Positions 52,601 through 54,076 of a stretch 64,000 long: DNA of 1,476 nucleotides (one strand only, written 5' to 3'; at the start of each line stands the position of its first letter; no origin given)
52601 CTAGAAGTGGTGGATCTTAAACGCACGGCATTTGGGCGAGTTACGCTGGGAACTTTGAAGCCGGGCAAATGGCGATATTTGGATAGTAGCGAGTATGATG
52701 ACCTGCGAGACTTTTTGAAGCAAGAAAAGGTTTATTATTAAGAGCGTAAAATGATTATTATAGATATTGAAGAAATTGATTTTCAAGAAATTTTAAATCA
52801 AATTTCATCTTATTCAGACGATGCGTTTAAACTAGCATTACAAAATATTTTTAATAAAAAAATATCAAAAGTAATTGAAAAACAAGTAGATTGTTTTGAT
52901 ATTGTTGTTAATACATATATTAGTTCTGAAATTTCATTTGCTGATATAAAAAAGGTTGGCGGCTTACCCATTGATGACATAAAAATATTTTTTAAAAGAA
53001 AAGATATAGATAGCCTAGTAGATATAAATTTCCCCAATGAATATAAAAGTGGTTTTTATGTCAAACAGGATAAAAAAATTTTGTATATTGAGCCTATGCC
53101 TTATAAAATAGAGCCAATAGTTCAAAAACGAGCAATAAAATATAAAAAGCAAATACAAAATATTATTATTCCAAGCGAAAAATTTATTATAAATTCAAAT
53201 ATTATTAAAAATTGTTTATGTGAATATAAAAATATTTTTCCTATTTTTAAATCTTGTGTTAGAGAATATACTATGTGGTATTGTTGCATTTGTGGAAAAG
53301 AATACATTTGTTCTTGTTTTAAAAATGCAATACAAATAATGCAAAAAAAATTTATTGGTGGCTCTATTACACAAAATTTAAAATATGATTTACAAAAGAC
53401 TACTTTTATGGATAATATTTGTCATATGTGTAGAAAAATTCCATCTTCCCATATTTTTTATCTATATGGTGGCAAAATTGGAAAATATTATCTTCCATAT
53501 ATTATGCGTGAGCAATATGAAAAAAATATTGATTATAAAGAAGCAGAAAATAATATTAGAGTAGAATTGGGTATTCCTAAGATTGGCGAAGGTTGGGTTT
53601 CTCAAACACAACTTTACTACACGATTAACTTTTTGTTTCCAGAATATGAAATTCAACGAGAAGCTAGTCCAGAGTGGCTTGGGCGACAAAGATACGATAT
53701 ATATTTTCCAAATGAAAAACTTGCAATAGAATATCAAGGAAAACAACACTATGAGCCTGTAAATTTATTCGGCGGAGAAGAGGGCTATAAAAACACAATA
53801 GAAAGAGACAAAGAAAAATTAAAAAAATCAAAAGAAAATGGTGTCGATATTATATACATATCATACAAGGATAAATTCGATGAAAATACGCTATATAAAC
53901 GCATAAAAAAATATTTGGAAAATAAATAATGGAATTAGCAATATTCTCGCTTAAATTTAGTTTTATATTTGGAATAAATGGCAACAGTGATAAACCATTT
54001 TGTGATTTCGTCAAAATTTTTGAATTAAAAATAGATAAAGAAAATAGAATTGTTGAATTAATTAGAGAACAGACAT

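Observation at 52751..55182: Very AT-rich 2.4-kb two-gene islet encoding two distinct nuclease-motif, Cys-rich proteins, inserted seamlessly into a housekeeping operon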

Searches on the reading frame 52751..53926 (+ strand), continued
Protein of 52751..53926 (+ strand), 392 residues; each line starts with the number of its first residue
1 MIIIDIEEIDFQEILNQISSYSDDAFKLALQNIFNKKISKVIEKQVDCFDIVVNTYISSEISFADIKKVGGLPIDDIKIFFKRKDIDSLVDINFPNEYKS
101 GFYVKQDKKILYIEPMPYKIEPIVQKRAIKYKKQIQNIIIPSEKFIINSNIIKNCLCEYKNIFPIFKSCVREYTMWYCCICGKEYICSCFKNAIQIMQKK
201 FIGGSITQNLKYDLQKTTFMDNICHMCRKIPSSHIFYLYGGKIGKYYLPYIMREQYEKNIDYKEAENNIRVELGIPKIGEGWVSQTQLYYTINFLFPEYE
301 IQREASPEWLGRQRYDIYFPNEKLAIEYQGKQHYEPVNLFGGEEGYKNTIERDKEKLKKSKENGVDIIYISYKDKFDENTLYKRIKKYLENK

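Call 71: search_dna_similar(query=window:52751-53926:+, collection=plasmids, mode=protein, max_rows=15)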
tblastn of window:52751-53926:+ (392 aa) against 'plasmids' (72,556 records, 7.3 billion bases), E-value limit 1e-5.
Records with a match: 49; places in all: 49; records where one place covers at least 80% of the query: 0.
Best place of each record, by identity: <60% 49.
By first word of the organism name: Rhizobium 7; Acinetobacter 6; Agrobacterium 5; Sphingobium 4; Clostridioides 4; Bacillus 3; Clostridium 3; Arcobacter 2; Shinella 2; Vibrio 1; and 12 more.
By predicted mobility (MOB-suite, as given by PLSDB): non-mobilizable 24; conjugative 17; mobilizable 8.
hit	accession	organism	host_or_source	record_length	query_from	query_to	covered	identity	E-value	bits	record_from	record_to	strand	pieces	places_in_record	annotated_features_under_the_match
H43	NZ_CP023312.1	Vibrio anguillarum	Dicentrarchus labrax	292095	176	392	55%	44.1%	5e-48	182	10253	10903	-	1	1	hypothetical protein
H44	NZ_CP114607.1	Acinetobacter sp. YWS30-1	soil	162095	176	390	55%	44.5%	2e-49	186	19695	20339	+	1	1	hypothetical protein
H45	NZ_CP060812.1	Acinetobacter variabilis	-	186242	176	390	55%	44.5%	2e-49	186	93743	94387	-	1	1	hypothetical protein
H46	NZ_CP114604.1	Acinetobacter towneri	chicken,carcass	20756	176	390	55%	44.5%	2e-49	186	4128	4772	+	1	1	hypothetical protein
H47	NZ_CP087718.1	Acinetobacter pittii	Homo sapiens,pure culture,hydrothorax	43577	176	390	55%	44.5%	2e-49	186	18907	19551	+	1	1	hypothetical protein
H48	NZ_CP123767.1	Acinetobacter pittii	Homo sapiens,sputum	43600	176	390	55%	44.5%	2e-49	186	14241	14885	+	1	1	hypothetical protein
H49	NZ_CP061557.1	Acinetobacter seifertii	Homo sapiens,blood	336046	176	390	55%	44.5%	2e-49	186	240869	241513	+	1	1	hypothetical protein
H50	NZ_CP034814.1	Paracoccus sp. Arc7-R13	-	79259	92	385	75%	30.3%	2e-35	145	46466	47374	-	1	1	hypothetical protein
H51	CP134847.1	Arcobacter sp. AZ-2023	food,chicken meat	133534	176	390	55%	40.6%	2e-42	166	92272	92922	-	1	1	hypothetical protein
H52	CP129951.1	Arcobacter sp. DSM 115972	animal,chicken meat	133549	176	390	55%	40.6%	2e-42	166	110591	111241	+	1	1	hypothetical protein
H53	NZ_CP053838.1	Aliarcobacter faecis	Cell culture,Human septic tank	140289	176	390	55%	40.6%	2e-42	166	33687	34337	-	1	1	hypothetical protein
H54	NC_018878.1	Bacillus thuringiensis Bt407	-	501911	178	392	55%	31.3%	8e-18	93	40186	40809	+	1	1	hypothetical protein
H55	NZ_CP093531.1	Shinella zoogloeoides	-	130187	179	391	54%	31.5%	1e-30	131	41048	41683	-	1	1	hypothetical protein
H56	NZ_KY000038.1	Rhizobium rhizogenes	-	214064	172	379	53%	31.7%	1e-24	113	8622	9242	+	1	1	hypothetical protein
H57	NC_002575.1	Rhizobium rhizogenes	-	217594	172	379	53%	31.7%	1e-24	113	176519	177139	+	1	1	hypothetical protein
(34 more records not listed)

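Call 72: get_annotated_region(hit=H46, flank=5000)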
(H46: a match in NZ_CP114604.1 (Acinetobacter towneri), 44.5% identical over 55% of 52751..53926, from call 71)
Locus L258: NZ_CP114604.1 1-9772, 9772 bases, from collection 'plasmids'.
description: Acinetobacter towneri strain TT1-3_T plasmid pTT1-3-3, complete sequence
organism: Acinetobacter towneri (NCBI taxid 202956)
taxonomy: Bacteria; Pseudomonadota; Gammaproteobacteria; Moraxellales; Moraxellaceae; Acinetobacter; Acinetobacter towneri
host: -; source: chicken,carcass; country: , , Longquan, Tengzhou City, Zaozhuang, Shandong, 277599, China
typing (MOB-suite, as given by PLSDB): non-mobilizable
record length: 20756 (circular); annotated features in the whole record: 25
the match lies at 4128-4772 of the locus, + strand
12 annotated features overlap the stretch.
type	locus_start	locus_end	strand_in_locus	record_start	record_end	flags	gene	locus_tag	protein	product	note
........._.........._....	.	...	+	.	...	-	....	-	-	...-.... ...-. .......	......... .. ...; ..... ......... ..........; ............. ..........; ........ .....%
CDS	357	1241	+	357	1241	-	-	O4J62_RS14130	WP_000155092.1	Mph(E) family macrolide 2'-phosphotransferase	-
predicted_resistance_gene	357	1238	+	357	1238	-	mph(E)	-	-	Mph(E) family macrolide 2'-phosphotransferase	predicted by amrfinderplus; class MACROLIDE; identity 100.0%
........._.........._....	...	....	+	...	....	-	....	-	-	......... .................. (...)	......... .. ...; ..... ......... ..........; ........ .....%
CDS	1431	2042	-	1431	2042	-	-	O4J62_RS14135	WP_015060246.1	recombinase family protein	GO:0006310 - DNA recombination [Evidence IEA]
CDS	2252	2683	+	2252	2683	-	-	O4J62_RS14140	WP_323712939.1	hypothetical protein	-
CDS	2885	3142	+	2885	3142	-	-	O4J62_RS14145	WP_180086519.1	hypothetical protein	-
CDS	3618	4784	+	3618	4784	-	-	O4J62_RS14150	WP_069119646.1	hypothetical protein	-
CDS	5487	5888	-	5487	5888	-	-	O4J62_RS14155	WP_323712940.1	hypothetical protein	-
CDS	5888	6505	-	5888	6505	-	-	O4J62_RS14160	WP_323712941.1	AAA family ATPase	-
CDS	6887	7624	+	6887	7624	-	-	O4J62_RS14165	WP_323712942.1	hypothetical protein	-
CDS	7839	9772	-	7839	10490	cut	-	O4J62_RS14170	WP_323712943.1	hypothetical protein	-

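Call 73: get_annotated_region(hit=H53, flank=5000)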
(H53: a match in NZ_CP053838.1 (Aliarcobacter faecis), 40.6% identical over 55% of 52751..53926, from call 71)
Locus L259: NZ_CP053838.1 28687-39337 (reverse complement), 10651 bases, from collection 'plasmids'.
description: Aliarcobacter faecis strain CCUG 66484 plasmid pAFAEC, complete sequence
organism: Aliarcobacter faecis (NCBI taxid 1564138)
taxonomy: Bacteria; Campylobacterota; Epsilonproteobacteria; Campylobacterales; Arcobacteraceae; Aliarcobacter; Aliarcobacter faecis
host: -; source: Cell culture,Human septic tank; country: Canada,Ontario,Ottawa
typing (MOB-suite, as given by PLSDB): non-mobilizable
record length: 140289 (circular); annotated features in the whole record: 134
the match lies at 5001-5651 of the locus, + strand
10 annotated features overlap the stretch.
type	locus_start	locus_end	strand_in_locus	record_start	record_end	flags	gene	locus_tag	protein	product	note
CDS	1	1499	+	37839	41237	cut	-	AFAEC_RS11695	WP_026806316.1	hypothetical protein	-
CDS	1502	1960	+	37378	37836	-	-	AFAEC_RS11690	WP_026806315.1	response regulator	-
CDS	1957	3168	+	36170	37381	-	-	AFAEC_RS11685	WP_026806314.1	hypothetical protein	-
CDS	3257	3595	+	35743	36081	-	-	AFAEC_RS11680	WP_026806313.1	hypothetical protein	-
CDS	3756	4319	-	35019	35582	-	-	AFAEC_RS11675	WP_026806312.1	recombinase family protein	GO:0006310 - DNA recombination [Evidence IEA]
CDS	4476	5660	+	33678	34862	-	-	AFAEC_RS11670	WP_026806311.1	hypothetical protein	-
CDS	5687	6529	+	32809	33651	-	-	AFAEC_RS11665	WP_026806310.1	DUF2971 domain-containing protein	-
CDS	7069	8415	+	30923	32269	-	-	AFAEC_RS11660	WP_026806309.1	hypothetical protein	-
CDS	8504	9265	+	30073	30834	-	-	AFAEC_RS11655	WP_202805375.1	HNH endonuclease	-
CDS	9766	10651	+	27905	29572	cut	-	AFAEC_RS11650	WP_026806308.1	DUF262 domain-containing protein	-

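Call 76: search_protein_families(library=pfam, alignment_id=A6, max_evalue=0.00001)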
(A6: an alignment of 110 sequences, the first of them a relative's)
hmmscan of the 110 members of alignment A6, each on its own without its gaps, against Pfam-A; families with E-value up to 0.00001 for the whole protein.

A. member 1, L172:3-1301:+ (433 aa): 1 family
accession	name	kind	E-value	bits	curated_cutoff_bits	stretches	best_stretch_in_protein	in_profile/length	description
PF01425.27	Amidase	-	3.1e-160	534.5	27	1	1-414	30-445/445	Amidase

B. families by the number of members that match (of 110 scanned): 55 families (the first 25 are shown)
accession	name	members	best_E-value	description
PF01425.27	Amidase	4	5.6e-167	Amidase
PF00589.27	Phage_integrase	3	1.2e-31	Phage integrase family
PF01381.28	HTH_3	3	3.1e-09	Helix-turn-helix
PF14022.11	DUF4238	2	6.3e-19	Protein of unknown function (DUF4238)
PF00717.28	Peptidase_S24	2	9e-19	Peptidase S24-like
PF12844.13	HTH_19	2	4e-10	Helix-turn-helix domain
PF20720.3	nSTAND3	1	2.6e-42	Novel STAND NTPase 3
PF00515.34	TPR_1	1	3.1e-39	Tetratricopeptide repeat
PF13414.12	TPR_11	1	1.2e-32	TPR repeat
PF07508.19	Recombinase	1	5.3e-30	Recombinase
PF07719.23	TPR_2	1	1.5e-29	Tetratricopeptide repeat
PF13431.12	TPR_17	1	2.5e-28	Tetratricopeptide repeat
PF13356.12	Arm-DNA-bind_3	1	4e-28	Arm DNA-binding domain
PF01734.28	Patatin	1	7.9e-28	Patatin-like phospholipase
PF13181.12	TPR_8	1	1.4e-27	Tetratricopeptide repeat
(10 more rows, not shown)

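Call 77: search_protein_families(library=padloc, alignment_id=A6, max_evalue=1e-10)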
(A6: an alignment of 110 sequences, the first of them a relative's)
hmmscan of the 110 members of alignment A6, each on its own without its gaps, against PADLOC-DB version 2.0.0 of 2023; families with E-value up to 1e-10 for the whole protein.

A. member 1, L172:3-1301:+ (433 aa): 0 families

B. families by the number of members that match (of 110 scanned): 16 families
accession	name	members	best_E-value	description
PDLC00755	Effector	1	8.8e-155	Phospholipase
PDLC03972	TmtA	1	1.9e-91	-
PDLC03966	TmtA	1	2.4e-63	-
PDLC00758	Effector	1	1.9e-51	Phospholipase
PDLC00757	Effector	1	4.8e-44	Phospholipase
PDLC03964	TmtA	1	2.6e-40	-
PDLC03968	TmtA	1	5.6e-39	-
PDLC03920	MkoA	1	3.5e-37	-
PDLC03965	TmtA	1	3e-33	-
PDLC05079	PDC-S73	1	1.3e-30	-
PDLC03924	MkoC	1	2.9e-29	-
PDLC03971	TmtA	1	7.9e-27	-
PDLC03921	MkoA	1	5.4e-23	-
PDLC03877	NsnA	1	8.5e-19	-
PDLC02895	DpdJ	1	1.9e-17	DpdJ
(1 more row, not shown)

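Call 95: list_cluster_members(proteins=[window:52751-53926:+, window:53929-55179:+, L249:4039-4995:+])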
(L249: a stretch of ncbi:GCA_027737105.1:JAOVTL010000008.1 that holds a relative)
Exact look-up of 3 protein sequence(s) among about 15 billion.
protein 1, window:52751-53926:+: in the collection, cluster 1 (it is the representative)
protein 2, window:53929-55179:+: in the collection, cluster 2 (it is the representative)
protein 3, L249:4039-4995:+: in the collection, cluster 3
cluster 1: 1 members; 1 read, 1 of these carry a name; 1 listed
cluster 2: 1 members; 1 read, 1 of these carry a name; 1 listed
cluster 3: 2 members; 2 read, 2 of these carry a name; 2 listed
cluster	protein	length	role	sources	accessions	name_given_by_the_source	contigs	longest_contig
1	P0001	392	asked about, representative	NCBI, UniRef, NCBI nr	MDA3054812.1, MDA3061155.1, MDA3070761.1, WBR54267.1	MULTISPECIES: hypothetical protein [unclassified Campylobacter] | hypothetical protein n=1 Tax=unclassified Campylobacter TaxID=2593542 RepID=UPI0022E9E6B5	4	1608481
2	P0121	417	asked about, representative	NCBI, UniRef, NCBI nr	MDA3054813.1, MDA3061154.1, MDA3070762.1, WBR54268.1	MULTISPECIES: HNH endonuclease [unclassified Campylobacter] | HNH endonuclease n=1 Tax=unclassified Campylobacter TaxID=2593542 RepID=UPI0022E9A4FE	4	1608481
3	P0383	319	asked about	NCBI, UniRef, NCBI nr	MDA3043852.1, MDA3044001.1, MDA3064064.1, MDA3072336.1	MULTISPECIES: HrgA protein [unclassified Campylobacter] | HrgA protein n=1 Tax=unclassified Campylobacter TaxID=2593542 RepID=UPI0022EA0D68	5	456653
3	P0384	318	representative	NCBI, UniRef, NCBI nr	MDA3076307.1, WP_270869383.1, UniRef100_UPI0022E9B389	HrgA protein [Campylobacter sp. JMF_04 NA10] | HrgA protein n=1 Tax=Campylobacter sp. JMF_04 NA10 TaxID=2983824 RepID=UPI0022E9B389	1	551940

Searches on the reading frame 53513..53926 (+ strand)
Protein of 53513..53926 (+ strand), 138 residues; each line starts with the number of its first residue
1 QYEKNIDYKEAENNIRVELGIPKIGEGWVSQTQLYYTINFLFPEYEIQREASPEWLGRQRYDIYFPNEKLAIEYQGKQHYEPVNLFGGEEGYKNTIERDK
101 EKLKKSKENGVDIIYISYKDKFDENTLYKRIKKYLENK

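Call 88: search_dna_similar(query=window:53513-53926:+, collection=phages, mode=protein, max_rows=60, max_evalue=0.01, rows=spread)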
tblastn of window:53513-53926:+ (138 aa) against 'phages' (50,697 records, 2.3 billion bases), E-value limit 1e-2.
Records with a match: 318; places in all: 422; records where one place covers at least 80% of the query: 31.
Best place of each record, by identity: <60% 318.
By first word of the organism name: Staphylococcus 119; Enterococcus 35; Bacillus 30; Streptococcus 27; Lactococcus 19; Flavobacterium 16; Lactobacillus 13; Escherichia 10; Prevotella 9; Vibrio 6; and 12 more.
By host as written in the record: Staphylococcus aureus 32; - 28; Lactococcus lactis 15; Staphylococcus carnosus TM300 13; Flavobacterium psychrophilum 950106-1/1 12; Enterococcus faecalis 10; Staphylococcus sp. 10; Prevotella sp. 9; and 108 more.
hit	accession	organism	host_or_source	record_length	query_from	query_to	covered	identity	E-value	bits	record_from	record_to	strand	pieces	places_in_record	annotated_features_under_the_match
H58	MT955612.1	Staphylococcus phage SPbeta-like 2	Staphylococcus haemolyticus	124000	9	131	89%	40.6%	2e-23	100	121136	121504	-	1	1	hypothetical protein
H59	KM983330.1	Clostridium phage phiCT19406A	Clostridium tetani ATCC 19406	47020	8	135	93%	34.4%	1e-16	81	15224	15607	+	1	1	hypothetical protein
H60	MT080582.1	Staphylococcus phage vB_SauM_EW1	Staphylococcus carnosus TM300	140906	6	137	96%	30.6%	2e-3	42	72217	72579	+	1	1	record has no annotation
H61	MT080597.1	Staphylococcus phage vB_SauM_EW5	Staphylococcus carnosus TM300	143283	6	137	96%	30.6%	2e-3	42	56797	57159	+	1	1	record has no annotation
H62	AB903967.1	Staphylococcus phage phiSA12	Staphylococcus aureus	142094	6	137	96%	30.6%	2e-3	42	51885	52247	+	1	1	putative intron-encoded nuclease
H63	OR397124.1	Clostridioides phage AR1086-1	Clostridioides difficile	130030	28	132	76%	36.2%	1e-10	63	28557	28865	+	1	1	hypothetical protein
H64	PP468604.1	Bacillus phage BvP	Bacillus velezensis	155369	15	135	88%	30.9%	5e-5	47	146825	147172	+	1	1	homing endonuclease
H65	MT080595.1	Staphylococcus phage vB_SauM_EW41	Staphylococcus carnosus TM300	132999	61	138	57%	46.2%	2e-8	57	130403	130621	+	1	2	record has no annotation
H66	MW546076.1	Silviavirus remus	-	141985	61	138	57%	46.2%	2e-8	57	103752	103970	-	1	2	group I intron protein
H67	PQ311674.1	Staphylococcus phage CIFT_MFB_MRSA12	Staphylococcus aureus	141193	61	138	57%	44.9%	1e-7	54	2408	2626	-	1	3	hypothetical protein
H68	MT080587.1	Staphylococcus phage vB_SauM_EW20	Staphylococcus carnosus TM300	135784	61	138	57%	44.9%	1e-7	54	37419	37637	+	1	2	record has no annotation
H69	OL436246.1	Staphylococcus phage vB_SauM-HM01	Staphylococcus aureus ATCC 12598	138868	61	138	57%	44.9%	1e-7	54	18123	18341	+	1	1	group I intron protein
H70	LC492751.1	Staphylococcus phage KSAP7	Staphylococcus aureus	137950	61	138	57%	44.9%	4e-7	53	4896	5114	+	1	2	group I intron-associated VSR homing endonuclease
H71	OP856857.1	Staphylococcus phage PBSA08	Staphylococcus aureus ATCC 29213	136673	44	138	69%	36.5%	3e-6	51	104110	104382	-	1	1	DNA replication/modification protein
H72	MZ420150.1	Enterococcus phage vB_EfaM_LG1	Enterococcus faecalis ef118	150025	28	118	66%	37.4%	2e-10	63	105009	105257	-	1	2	record has no annotation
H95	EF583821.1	Bacillus phage 0305phi8-36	Bacillus thuringiensis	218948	62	133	52%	35.6%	1e-3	43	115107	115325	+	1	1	ORF194: homing nuclease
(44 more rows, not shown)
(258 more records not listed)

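Call 90: get_annotated_region(hit=H95, flank=1500)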
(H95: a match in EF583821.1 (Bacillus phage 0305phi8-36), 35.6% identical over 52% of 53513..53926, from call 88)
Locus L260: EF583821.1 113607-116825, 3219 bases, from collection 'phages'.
description: Bacillus phage 0305phi8-36, complete genome.
organism: Bacillus phage 0305phi8-36 (NCBI taxid 458639)
taxonomy: Viruses; Duplodnaviria; Heunggongvirae; Uroviricota; Caudoviricetes
host: Bacillus thuringiensis; source: -; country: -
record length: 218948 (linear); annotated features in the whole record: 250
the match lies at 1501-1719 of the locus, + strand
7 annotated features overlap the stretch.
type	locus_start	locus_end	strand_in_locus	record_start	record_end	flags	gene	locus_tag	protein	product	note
CDS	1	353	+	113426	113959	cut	ORF192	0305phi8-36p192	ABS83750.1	RuvC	gp192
CDS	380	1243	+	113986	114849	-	ORF193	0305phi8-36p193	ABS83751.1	hypothetical protein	gp193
CDS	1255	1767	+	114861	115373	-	ORF194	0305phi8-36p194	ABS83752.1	homing nuclease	gp194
CDS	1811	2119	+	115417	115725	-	ORF195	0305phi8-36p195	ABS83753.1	hypothetical protein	gp195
CDS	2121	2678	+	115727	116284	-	ORF196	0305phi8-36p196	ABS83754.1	thymidine kinase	gp196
CDS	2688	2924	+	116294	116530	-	ORF197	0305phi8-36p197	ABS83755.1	low copy number virion structural protein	gp197; single peptide detected by mass spectrometry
CDS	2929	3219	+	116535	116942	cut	ORF198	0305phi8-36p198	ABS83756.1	low copy number virion structural protein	gp198; contains fibronectin type III domain; low copy number virion structural protein detected by mass spectrometry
